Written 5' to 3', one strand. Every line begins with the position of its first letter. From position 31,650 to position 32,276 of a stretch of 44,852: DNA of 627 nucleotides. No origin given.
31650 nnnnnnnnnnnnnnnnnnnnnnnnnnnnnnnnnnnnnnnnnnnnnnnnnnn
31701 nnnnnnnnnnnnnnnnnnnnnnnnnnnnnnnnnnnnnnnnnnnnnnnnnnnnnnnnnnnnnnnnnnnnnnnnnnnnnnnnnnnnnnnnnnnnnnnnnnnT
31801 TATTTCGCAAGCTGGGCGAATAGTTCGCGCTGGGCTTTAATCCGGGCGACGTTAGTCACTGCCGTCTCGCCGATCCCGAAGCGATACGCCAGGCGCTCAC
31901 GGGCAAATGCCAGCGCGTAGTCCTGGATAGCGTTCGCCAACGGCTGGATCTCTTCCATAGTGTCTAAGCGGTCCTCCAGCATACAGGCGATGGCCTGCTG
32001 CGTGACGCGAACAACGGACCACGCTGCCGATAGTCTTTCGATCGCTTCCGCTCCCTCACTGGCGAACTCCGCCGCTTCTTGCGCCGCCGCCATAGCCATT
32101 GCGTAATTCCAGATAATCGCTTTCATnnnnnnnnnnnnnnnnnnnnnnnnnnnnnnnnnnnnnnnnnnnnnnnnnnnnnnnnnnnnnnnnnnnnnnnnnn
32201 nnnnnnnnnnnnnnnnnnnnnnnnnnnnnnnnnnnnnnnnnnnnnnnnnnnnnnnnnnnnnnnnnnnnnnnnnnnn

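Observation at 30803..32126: Block of four small unannotatable genes between the lysis cassette and the repeat element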

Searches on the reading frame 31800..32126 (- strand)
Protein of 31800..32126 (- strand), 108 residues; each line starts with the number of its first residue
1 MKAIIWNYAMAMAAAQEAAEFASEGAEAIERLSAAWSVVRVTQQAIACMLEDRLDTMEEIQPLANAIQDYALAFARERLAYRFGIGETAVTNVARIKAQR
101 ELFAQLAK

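Call 5: search_protein_families(library=pfam, proteins=[window:31800-32126:-], max_evalue=0.1)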
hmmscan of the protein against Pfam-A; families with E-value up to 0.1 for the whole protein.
window:31800-32126:- (108 aa): 1 family
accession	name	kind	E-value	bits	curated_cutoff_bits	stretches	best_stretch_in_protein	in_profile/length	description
PF13613.12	HTH_Tnp_4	-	0.075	13.1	27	0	77-93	23-39/53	Helix-turn-helix of DDE superfamily endonuclease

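Call 7: search_protein_families(library=phrogs, proteins=[window:31800-32126:-], max_evalue=0.01)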
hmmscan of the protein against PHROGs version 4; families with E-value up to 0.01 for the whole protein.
window:31800-32126:- (108 aa): 1 family
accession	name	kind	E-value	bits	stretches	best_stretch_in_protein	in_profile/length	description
phrog_9839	-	unknown function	5.7e-49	165.9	1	1-108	1-101/101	-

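Call 30: find_homologous_proteins(query=window:31800-32126:-, max_evalue=0.001)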
Query window:31800-32126:- (108 aa): 109 proteins with E <= 0.001 among 145 candidates.
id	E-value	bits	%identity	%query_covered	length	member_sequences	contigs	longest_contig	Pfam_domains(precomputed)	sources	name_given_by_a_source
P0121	4.0e-57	208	95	100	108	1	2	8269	-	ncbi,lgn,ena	-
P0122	3.9e-54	198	94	100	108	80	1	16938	-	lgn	-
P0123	7.4e-54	197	93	100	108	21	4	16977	-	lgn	-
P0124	8.1e-54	197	92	100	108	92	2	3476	-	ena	-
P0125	1.3e-53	197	92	100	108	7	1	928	-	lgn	-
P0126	3.5e-53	195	94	100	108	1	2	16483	-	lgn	-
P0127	8.1e-51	188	88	100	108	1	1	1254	-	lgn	-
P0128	1.5e-50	187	87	100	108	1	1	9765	-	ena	-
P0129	3.3e-50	186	86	100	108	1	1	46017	-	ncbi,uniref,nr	ncbi:hypothetical protein rolling_24 [Escherichia phage rolling]|uniref:Uncharacterized protein n=1 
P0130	4.8e-50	185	86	100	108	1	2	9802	-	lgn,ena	-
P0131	5.3e-50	185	87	100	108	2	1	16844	-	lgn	-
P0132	5.6e-50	185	87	100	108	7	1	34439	-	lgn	-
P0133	1.0e-49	184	86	100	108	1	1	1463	-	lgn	-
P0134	3.7e-49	182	85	100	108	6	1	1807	-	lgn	-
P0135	5.3e-49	182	85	100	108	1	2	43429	-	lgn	-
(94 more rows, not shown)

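Call 33: search_solved_structures(query=A2, max_evalue=10, show_alignments=3)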
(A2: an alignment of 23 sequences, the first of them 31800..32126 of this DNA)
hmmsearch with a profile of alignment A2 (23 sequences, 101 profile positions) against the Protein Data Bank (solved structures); distinct sequences matched with E-value up to 10: 0.

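Call 39: find_related_loci(query=A2, collection=viral_contigs, flank=4000)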
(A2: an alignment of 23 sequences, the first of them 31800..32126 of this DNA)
Query A2 (108 aa) in viral_contigs; peptide patterns used: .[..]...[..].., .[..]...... (x = any residue, [..] = any of these).
45 stretches matched a pattern; 15 encode a relative of the query (tblastn E <= 1e-3); 15 distinct loci.
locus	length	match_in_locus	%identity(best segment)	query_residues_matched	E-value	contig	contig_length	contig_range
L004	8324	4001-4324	94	1-108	9e-64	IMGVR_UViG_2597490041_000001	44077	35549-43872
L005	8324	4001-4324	95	1-108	8e-55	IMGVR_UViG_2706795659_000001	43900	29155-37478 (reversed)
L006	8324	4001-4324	80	1-108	5e-51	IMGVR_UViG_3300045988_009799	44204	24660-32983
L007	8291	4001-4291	62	1-108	2e-34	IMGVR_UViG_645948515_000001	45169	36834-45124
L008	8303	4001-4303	56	1-108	9e-32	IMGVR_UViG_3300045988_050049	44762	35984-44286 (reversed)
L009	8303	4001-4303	56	1-108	1e-31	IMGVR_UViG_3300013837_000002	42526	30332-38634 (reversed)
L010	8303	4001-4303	53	1-108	1e-29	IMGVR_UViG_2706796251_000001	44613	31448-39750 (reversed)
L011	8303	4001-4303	53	1-108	3e-29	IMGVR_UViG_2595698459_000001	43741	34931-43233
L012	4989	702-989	57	1-108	8e-29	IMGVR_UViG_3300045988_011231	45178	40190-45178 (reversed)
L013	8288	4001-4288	51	1-108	8e-28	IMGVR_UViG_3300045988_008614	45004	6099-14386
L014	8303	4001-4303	52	1-108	9e-28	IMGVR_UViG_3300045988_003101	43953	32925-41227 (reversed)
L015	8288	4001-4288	56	1-108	1e-27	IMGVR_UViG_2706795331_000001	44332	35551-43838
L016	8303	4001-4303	52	1-108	3e-27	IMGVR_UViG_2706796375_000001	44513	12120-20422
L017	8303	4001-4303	52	1-108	3e-27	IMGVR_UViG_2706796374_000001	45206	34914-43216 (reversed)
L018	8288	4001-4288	47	1-108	3e-20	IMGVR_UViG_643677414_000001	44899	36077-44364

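Call 64: search_protein_families(library=pfam, alignment_id=A2, max_evalue=1)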
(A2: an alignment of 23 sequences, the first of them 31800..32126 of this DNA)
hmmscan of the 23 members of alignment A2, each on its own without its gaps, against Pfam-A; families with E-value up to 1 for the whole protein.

A. member 1, window:31800-32126:- (108 aa): 1 family
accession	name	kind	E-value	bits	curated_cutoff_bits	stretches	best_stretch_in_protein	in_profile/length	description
PF13613.12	HTH_Tnp_4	-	0.075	13.1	27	1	77-93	23-39/53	Helix-turn-helix of DDE superfamily endonuclease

B. families by the number of members that match (of 23 scanned): 10 families
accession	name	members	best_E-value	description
PF13613.12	HTH_Tnp_4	16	0.028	Helix-turn-helix of DDE superfamily endonuclease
PF01642.28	MM_CoA_mutase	6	0.021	Methylmalonyl-CoA mutase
PF09048.16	Cro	2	0.077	Cro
PF14046.11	NR_Repeat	1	0.02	Nuclear receptor repeat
PF04218.19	CENP-B_N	1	0.083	CENP-B N-terminal DNA-binding domain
PF19757.4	DUF6244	1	0.11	Family of unknown function (DUF6244)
PF03043.19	Herpes_UL87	1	0.15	Herpesvirus UL87 family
PF19547.4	DUF6071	1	0.17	Family of unknown function (DUF6071)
PF06096.16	Baculo_8kDa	1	0.2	Baculoviridae 8.2 KDa protein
PF13333.12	rve_2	1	0.24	Integrase core domain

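Call 70: predict_structure(alignment_id=A2)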
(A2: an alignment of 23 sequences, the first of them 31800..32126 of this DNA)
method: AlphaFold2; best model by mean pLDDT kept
length: 108 residues; sequences in the alignment: 23
mean_pLDDT: 94.2   pTM: 0.85
mean pLDDT of the five models: 94.2, 94.1, 91.9, 80.3, 79.0
residues with pLDDT >= 90: 99; 70-90: 9; 50-70: 0; < 50: 0
segments of 3 or more residues with pLDDT < 50: none
pLDDT, mean of each block of 10 residues (from residue 1): 95 96 91 96 95 92 97 96 90 95 93
secondary structure, 60 per line:
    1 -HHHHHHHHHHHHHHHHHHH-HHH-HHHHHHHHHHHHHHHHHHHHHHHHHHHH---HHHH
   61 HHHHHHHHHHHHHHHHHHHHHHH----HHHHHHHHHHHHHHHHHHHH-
elements in order: H2-20 H26-53 H57-83 H88-107

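Call 79: search_protein_families(library=ncbifam, proteins=[window:31800-32126:-], max_evalue=0.1)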
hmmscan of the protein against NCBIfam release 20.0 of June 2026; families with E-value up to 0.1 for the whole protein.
window:31800-32126:- (108 aa): 0 families

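Call 107: search_dna_similar(query=window:31800-32126:-, collection=phages, mode=protein, max_evalue=0.001, max_rows=12, rows=spread)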
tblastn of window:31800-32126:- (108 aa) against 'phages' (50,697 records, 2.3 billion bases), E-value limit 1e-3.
Records with a match: 157; places in all: 160; records where one place covers at least 80% of the query: 137.
Best place of each record, by identity: 95-99% 10; 90-95% 28; 80-90% 16; 60-80% 21; <60% 82.
By first word of the organism name: Escherichia 143; Shigella 5; Dhillonvirus 5; Sodalis 2; Acinetobacter 1; Salmonella 1.
By host as written in the record: Escherichia coli 79; Escherichia coli K-12 MG1655 12; Escherichia coli K-12 10; - 10; Escherichia sp. 6; Escherichia coli O157:H7 4; Escherichia coli O18 4; Escherichia coli MG1655 3; and 20 more.
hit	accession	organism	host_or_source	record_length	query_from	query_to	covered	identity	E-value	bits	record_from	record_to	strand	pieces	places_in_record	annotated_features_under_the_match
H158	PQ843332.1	Escherichia phage P-GXEC-L2P5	Escherichia coli (Shiga toxin-producing)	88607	1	108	100%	95.4%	2e-44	158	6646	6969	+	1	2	hypothetical protein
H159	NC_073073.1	Escherichia phage mckay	Escherichia coli K-12 MG1655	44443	1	108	100%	94.4%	3e-44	157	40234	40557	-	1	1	hypothetical protein (x2)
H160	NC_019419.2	Escherichia phage JL1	Escherichia coli O157:H7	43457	1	108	100%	92.6%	5e-43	154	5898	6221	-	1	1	hypothetical protein (x2)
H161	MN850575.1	Escherichia phage rolling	Escherichia coli K-12 MG1655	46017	1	108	100%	86.1%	2e-41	149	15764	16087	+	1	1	hypothetical protein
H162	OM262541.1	Escherichia phage vB_EcoS_Zar3M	Escherichia coli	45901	1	108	100%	58.3%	8e-26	105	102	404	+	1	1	hypothetical protein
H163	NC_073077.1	Escherichia phage vB_Eco_Maverick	-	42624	1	108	100%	56.5%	8e-24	99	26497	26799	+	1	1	hypothetical protein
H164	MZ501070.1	Escherichia phage GeorgBuechner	Escherichia coli K-12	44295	1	108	100%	54.6%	6e-25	102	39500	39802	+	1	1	hypothetical protein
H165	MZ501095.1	Escherichia phage Oekolampad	Escherichia coli K-12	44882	1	108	100%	53.7%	3e-24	100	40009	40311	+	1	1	hypothetical protein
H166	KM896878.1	Escherichia phage YD-2008.s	Escherichia coli ATCC 11303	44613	1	108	100%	52.8%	9e-22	94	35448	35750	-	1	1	hypothetical protein (x2)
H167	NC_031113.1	Escherichia phage Gluttony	Escherichia coli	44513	1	108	100%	51.9%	1e-19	87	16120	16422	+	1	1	hypothetical protein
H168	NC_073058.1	Escherichia phage vB_EcoS_WFI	Escherichia coli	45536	43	108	61%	68.2%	1e-21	93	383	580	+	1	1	hypothetical protein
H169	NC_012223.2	Escherichia phage SSL-2009a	Escherichia coli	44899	57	108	48%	71.2%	5e-11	63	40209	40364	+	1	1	hypothetical protein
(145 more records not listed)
